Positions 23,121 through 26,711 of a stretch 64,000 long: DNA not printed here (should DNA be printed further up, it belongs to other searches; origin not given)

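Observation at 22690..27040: Autotransporter adhesin plus LuxR-family regulator occupy the P1 restriction-modification slot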

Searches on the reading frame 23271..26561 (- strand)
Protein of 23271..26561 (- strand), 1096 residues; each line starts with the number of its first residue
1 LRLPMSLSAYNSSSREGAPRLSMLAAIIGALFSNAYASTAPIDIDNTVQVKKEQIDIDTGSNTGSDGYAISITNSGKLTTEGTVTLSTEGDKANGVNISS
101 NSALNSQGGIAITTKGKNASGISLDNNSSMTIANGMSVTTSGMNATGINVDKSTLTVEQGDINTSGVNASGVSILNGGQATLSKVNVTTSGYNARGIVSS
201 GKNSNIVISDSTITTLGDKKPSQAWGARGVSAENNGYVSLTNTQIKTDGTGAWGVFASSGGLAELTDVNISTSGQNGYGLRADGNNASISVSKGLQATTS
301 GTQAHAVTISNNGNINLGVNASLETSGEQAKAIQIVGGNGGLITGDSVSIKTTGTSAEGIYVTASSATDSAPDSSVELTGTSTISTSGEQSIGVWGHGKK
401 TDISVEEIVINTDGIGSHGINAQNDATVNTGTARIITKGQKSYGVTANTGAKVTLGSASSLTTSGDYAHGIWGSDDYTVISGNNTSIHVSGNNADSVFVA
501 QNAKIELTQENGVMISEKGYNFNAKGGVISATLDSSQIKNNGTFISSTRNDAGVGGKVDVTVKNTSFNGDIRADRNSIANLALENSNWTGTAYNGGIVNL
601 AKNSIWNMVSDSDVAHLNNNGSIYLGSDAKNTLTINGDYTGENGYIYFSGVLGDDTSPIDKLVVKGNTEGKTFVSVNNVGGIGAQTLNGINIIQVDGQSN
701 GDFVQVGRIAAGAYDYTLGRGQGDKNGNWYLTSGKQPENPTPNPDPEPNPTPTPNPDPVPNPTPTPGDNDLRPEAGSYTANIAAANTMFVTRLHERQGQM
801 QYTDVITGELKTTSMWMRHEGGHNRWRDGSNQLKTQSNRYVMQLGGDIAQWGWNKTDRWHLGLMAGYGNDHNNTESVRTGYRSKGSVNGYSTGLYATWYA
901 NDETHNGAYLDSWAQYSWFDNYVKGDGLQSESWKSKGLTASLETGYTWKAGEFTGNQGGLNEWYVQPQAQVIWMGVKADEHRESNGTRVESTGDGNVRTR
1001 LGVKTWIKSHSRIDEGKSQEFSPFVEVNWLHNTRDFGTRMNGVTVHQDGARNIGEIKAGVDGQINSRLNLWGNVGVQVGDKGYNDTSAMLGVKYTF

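Call 3: search_protein_families(library=pfam, proteins=[window:23271-26561:-], max_evalue=0.01)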
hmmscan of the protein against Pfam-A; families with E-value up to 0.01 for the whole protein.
window:23271-26561:- (1096 aa): 3 families
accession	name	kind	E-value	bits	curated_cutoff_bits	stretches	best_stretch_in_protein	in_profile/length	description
PF03797.25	Autotransporter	-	5.7e-44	151.2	26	1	815-1074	1-254/255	Autotransporter beta-domain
PF18883.6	AC_1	-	2.6e-27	95.5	27.1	1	612-718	1-114/114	Autochaperone Domain Type 1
PF05887.16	Trypan_PARP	-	0.00032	21.1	100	1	739-775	84-120/134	Procyclic acidic repetitive protein (PARP)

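Call 14: find_homologous_proteins(query=window:23271-26549:-, max_evalue=1e-10)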
Query window:23271-26549:- (1092 aa): 63 proteins with E <= 1e-10 among 8000 candidates.
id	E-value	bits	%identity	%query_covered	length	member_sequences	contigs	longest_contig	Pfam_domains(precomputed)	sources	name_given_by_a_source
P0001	0.0e+0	2369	99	100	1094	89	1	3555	PF03797.26,PF18883.7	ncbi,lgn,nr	ncbi:autotransporter outer membrane beta-barrel domain-containing protein [Escherichia coli]|nr:auto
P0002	0.0e+0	2101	89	100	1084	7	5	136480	PF03797.26,PF18883.7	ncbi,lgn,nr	ncbi:autotransporter outer membrane beta-barrel domain-containing protein [Escherichia coli]|nr:auto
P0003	0.0e+0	1566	67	100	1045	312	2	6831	PF03797.26,PF18883.7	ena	-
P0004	0.0e+0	1539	67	99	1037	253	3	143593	PF03797.26,PF18883.7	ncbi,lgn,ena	ncbi:TPA: autotransporter outer membrane beta-barrel domain-containing protein [Escherichia coli]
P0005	0.0e+0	1283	84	67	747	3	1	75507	PF18883.7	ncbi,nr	ncbi:TPA: autotransporter outer membrane beta-barrel domain-containing protein, partial [Escherichia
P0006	0.0e+0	1079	50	100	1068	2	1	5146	PF03797.26,PF18883.7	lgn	-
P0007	2.2e-265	902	46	94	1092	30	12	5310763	PF03212.21,PF03797.26,PF18883.7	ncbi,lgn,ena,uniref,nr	ncbi:autotransporter outer membrane beta-barrel domain-containing protein [Escherichia marmotae]|uni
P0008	1.1e-241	823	77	44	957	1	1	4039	PF03212.21,PF03797.26,PF18883.7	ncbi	ncbi:TPA: autotransporter outer membrane beta-barrel domain-containing protein, partial [Escherichia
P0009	1.4e-230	787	74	44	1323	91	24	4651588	PF12951.14,PF03212.21,PF22364.2,PF03797.26,PF18883.7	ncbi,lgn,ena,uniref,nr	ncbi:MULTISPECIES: autotransporter outer membrane beta-barrel domain-containing protein [Escherichia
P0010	2.3e-210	720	45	82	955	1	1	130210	PF03212.21,PF03797.26,PF18883.7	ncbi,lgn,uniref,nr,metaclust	ncbi:autotransporter outer membrane beta-barrel domain-containing protein [Yersinia frederiksenii]|u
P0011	7.1e-188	645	41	78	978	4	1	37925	PF03797.26,PF18883.7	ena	-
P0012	4.9e-167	576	36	88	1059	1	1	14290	PF03212.21,PF03797.26,PF18883.7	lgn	-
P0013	1.8e-165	571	37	94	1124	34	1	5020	PF03212.21,PF03797.26,PF18883.7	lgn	-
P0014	1.2e-127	446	38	65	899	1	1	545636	PF03212.21,PF03797.26,PF18883.7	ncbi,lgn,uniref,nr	ncbi:autotransporter outer membrane beta-barrel domain-containing protein [Pseudomonas sp. CAN2814]|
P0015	2.4e-107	379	30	88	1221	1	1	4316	PF03212.21,PF18883.7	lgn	-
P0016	2.8e-107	378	31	91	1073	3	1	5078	PF03212.21,PF13018.12,PF03797.26,PF18883.7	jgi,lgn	jgi:autotransporter family porin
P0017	1.1e-83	300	28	95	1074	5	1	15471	PF13229.13,PF03212.21,PF03797.26,PF18883.7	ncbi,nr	ncbi:autotransporter outer membrane beta-barrel domain-containing protein [Stenotrophomonas sp. HMWF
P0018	1.2e-81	294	30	92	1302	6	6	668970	PF03212.21,PF03797.26,PF18883.7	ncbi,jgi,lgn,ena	-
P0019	2.0e-69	253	28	93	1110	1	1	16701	PF03797.26,PF18883.7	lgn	-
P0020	3.1e-60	223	28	82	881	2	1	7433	PF03212.21,PF03797.26,PF18883.7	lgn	-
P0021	1.3e-49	187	31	41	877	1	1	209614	PF03212.21,PF03797.26,PF18883.7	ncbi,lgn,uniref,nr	ncbi:autotransporter family protein [Klebsiella aerogenes]|uniref:autotransporter family protein n=1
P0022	5.4e-49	185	27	86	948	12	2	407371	PF03212.21,PF03797.26,PF18883.7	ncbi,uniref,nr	ncbi:autotransporter family protein [Cupriavidus pinatubonensis]|uniref:Autotransporter domain-conta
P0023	1.9e-48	184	30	41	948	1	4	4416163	PF03212.21,PF03797.26,PF18883.7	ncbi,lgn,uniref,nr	ncbi:autotransporter outer membrane beta-barrel domain-containing protein [Klebsiella aerogenes]|uni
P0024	2.0e-48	184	30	41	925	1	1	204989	PF03212.21,PF03797.26,PF18883.7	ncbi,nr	ncbi:autotransporter outer membrane beta-barrel domain-containing protein [Klebsiella aerogenes]|nr:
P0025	3.6e-48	183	30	41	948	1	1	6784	PF03212.21,PF03797.26,PF18883.7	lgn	-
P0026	3.0e-46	176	26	91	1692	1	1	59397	PF03212.21,PF03797.26,PF18883.7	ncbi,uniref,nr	ncbi:autotransporter outer membrane beta-barrel domain-containing protein [Brucella cytisi]|uniref:A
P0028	2.9e-39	153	26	100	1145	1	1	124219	PF03212.21,PF03797.26,PF18883.7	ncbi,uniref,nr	ncbi:autotransporter outer membrane beta-barrel domain-containing protein [Budvicia diplopodorum]|un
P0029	1.2e-38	151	27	61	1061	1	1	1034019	PF03212.21,PF03797.26,PF18883.7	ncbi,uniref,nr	ncbi:autotransporter outer membrane beta-barrel domain-containing protein [Brucella pituitosa]|unire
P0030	1.3e-37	148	30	42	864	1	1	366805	PF03212.21,PF03797.26,PF18883.7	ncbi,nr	ncbi:TPA: autotransporter outer membrane beta-barrel domain-containing protein [Klebsiella aerogenes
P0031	1.7e-37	147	27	88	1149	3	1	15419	PF13229.13,PF03212.21,PF03797.26,PF18883.7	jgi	-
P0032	2.5e-37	147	30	42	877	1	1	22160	PF03212.21,PF03797.26,PF18883.7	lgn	-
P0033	4.0e-34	136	27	92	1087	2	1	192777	PF03212.21,PF03797.26,PF18883.7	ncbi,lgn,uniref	ncbi:autotransporter adhesin YapE [Yersinia enterocolitica]|uniref:autotransporter adhesin YapE n=1 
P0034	5.6e-34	136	26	92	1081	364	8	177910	PF03212.21,PF03797.26,PF18883.7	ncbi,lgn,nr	ncbi:autotransporter adhesin YapE [Yersinia enterocolitica]|nr:autotransporter adhesin YapE [Yersini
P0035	8.2e-34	135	31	30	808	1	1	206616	PF03212.21,PF03797.26,PF18883.7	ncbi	-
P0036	9.2e-34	135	27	90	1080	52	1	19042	PF03212.21,PF03797.26,PF18883.7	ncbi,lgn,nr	ncbi:TPA: autotransporter outer membrane beta-barrel domain-containing protein [Yersinia enterocolit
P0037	9.7e-34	135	27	92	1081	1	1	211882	PF03212.21,PF03797.26,PF18883.7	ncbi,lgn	ncbi:autotransporter adhesin YapE [Yersinia enterocolitica]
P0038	1.6e-33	134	26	92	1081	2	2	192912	PF03212.21,PF03797.26,PF18883.7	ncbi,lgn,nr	ncbi:TPA: autotransporter adhesin YapE [Yersinia enterocolitica]|nr:autotransporter adhesin YapE [Ye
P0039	1.9e-33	134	27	92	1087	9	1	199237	PF03212.21,PF03797.26,PF18883.7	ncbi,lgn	ncbi:autotransporter outer membrane beta-barrel domain-containing protein [Yersinia enterocolitica]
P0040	3.4e-33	133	27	92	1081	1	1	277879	PF03212.21,PF03797.26,PF18883.7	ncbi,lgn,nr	ncbi:autotransporter adhesin YapE [Yersinia enterocolitica]|nr:autotransporter adhesin YapE [Yersini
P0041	7.5e-32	129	27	90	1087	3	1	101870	PF03212.21,PF03797.26,PF18883.7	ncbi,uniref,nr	ncbi:autotransporter adhesin YapE [Yersinia enterocolitica]|uniref:autotransporter adhesin YapE n=1 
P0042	1.0e-31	128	27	91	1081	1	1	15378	PF03212.21,PF03797.26,PF18883.7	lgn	-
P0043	1.2e-31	128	27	78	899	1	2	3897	PF03212.21,PF03797.26,PF18883.7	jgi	jgi:outer membrane autotransporter protein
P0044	1.4e-31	128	27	93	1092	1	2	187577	PF03212.21,PF03797.26,PF18883.7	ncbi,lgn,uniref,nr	ncbi:autotransporter outer membrane beta-barrel domain-containing protein [Yersinia pekkanenii]|unir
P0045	1.7e-31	128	27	91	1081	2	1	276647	PF03212.21,PF03797.26,PF18883.7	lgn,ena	-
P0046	2.3e-31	127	26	94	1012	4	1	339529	PF03212.21,PF03797.26,PF18883.7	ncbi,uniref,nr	ncbi:autotransporter outer membrane beta-barrel domain-containing protein [Erwinia sp. J316]|uniref:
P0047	4.8e-31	126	27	91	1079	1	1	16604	PF03212.21,PF03797.26,PF18883.7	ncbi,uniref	ncbi:autotransporter outer membrane beta-barrel domain-containing protein [Yersinia sp. LJYL362]|uni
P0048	5.4e-28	116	27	81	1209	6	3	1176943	PF13229.13,PF03212.21,PF13018.12,PF03797.26,PF18883.7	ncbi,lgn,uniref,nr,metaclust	ncbi:autotransporter [Leminorella grimontii]|uniref:Autotransporter n=1 Tax=Leminorella grimontii Ta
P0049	6.6e-27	112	29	37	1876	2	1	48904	PF13018.12,PF03797.26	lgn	-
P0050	3.0e-26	110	25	83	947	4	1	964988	PF03212.21,PF03797.26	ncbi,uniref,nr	ncbi:outer membrane autotransporter barrel domain-containing protein [Pragia fontium]|uniref:Outer m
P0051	2.6e-23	100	27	32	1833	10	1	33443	PF03797.26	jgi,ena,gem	-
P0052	1.8e-22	98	27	46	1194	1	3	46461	PF12951.14,PF03797.26,PF18883.7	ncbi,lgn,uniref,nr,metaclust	ncbi:autotransporter outer membrane beta-barrel domain-containing protein [Rhizobium leucaenae]|unir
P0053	5.6e-22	96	28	40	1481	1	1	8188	PF13018.12,PF03797.26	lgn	-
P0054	1.3e-20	91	29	57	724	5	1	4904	PF18883.7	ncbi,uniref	ncbi:autotransporter adhesin YapE, partial [Yersinia enterocolitica]|uniref:autotransporter adhesin 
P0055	3.7e-20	90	25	82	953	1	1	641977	PF03212.21,PF03797.26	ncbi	-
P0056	1.5e-19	88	26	96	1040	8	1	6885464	PF03212.21,PF03797.26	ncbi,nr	ncbi:outer membrane autotransporter barrel domain-containing protein [Pseudomonas sp. Os17]|nr:outer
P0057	4.3e-19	86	30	33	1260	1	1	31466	PF03797.26,PF18883.7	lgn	-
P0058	1.0e-16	79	28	36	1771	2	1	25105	PF13018.12,PF03797.26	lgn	-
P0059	5.7e-14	69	24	79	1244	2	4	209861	PF03797.26,PF18883.7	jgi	jgi:outer membrane autotransporter protein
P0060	6.6e-13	66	30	35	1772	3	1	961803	PF13018.12,PF03797.26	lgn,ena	-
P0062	2.5e-11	61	29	38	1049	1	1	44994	PF03797.26,PF18883.7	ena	-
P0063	4.2e-11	60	27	31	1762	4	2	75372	PF13018.12,PF03797.26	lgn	-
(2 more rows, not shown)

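Call 15: search_protein_families(library=ncbifam, proteins=[window:23271-26549:-], max_evalue=0.01)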
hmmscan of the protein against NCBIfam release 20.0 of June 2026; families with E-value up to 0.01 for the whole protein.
window:23271-26549:- (1092 aa): 6 families
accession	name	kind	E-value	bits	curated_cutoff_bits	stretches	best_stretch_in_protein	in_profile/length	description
NF011422.0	PRK14849.1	exception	2.9e-174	581.7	2335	1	534-1091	1253-1805/1806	ECSE_1600 family autotransporter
NF011841.0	PRK15313.1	equivalog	2.4e-155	518.8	1297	2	759-1092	627-955/955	intestinal colonization autotransporter adhesin MisL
TIGR01414.1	autotrans_barl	domain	2.3e-123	412.4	16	1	624-1092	3-432/432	autotransporter outer membrane beta-barrel domain-containing protein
NF033176.1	auto_AIDA-I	exception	3.5e-86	289.8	1200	2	760-1092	957-1287/1287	autotransporter adhesin AIDA-I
NF007285.1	PRK09752.1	equivalog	5.8e-72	242.9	1459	1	614-1088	797-1246/1250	AIDA-I family autotransporter adhesin YfaL/EhaC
NF011847.1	PRK15319.1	equivalog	1.4e-59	201.5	2249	1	624-1091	1573-2049/2050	fibronectin-binding autotransporter adhesin ShdA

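Call 16: search_solved_structures(query=window:23271-26549:-, max_evalue=0.001)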
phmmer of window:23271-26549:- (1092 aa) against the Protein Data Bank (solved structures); distinct sequences matched with E-value up to 0.001: 6.
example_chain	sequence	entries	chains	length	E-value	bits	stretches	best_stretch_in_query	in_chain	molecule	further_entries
4mee_A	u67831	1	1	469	1e-92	315.2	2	760-1092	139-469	Diffuse adherence adhesin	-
3ml3_A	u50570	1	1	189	3.7e-20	75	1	613-732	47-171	Outer membrane protein icsA autotransporter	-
5ke1_A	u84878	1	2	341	4.4e-15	58.2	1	493-732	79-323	Outer membrane protein IcsA autotransporter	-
7akv_G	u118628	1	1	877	1.9e-13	52.8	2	73-325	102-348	Vag8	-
3qq2_A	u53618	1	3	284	6.4e-06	27.9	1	846-1092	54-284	BrkA autotransporter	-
4l3a_A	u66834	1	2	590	8.8e-05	24.1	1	732-776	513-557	Internalin K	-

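Call 21: find_encoding_contigs(protein=P0004, flank=8000, max_places=6)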
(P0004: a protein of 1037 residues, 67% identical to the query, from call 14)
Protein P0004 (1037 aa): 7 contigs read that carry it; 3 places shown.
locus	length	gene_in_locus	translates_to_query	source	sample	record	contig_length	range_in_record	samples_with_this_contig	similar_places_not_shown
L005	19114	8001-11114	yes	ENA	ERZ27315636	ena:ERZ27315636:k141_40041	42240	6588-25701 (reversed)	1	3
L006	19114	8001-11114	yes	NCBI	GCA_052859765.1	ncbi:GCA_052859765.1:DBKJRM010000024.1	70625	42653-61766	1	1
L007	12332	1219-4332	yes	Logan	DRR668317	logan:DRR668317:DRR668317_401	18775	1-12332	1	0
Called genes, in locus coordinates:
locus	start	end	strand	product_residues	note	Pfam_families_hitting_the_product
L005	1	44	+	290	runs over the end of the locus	PF03193:RsgA_GTPase (weak), PF00009:GTP_EFTU (faint), PF00350:Dynamin_N (faint), PF01926:MMR_HSR1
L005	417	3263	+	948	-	PF13018:ESPR, PF16168:AIDA, PF18883:AC_1, PF03797:Autotransporter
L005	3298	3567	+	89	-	PF06006:DUF905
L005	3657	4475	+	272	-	PF06067:DUF932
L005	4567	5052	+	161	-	PF03230:Antirestrict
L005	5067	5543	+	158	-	PF04002:RadC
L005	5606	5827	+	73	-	PF06174:DUF987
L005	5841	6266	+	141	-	PF06154:CbeA_antitoxin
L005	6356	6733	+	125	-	PF06755:CbtA_toxin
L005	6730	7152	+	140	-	PF25638:DUF5983_N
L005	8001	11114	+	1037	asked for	PF18883:AC_1, PF03797:Autotransporter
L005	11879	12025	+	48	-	PF13310:Virulence_RhuM (weak)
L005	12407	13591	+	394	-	PF07690:MFS_1, PF12832:MFS_1_like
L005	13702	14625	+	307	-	PF00892:EamA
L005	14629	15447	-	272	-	PF03180:Lipoprotein_9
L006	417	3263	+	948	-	PF13018:ESPR, PF16168:AIDA, PF18883:AC_1, PF03797:Autotransporter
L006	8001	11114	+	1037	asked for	PF18883:AC_1, PF03797:Autotransporter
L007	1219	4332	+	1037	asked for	PF18883:AC_1, PF03797:Autotransporter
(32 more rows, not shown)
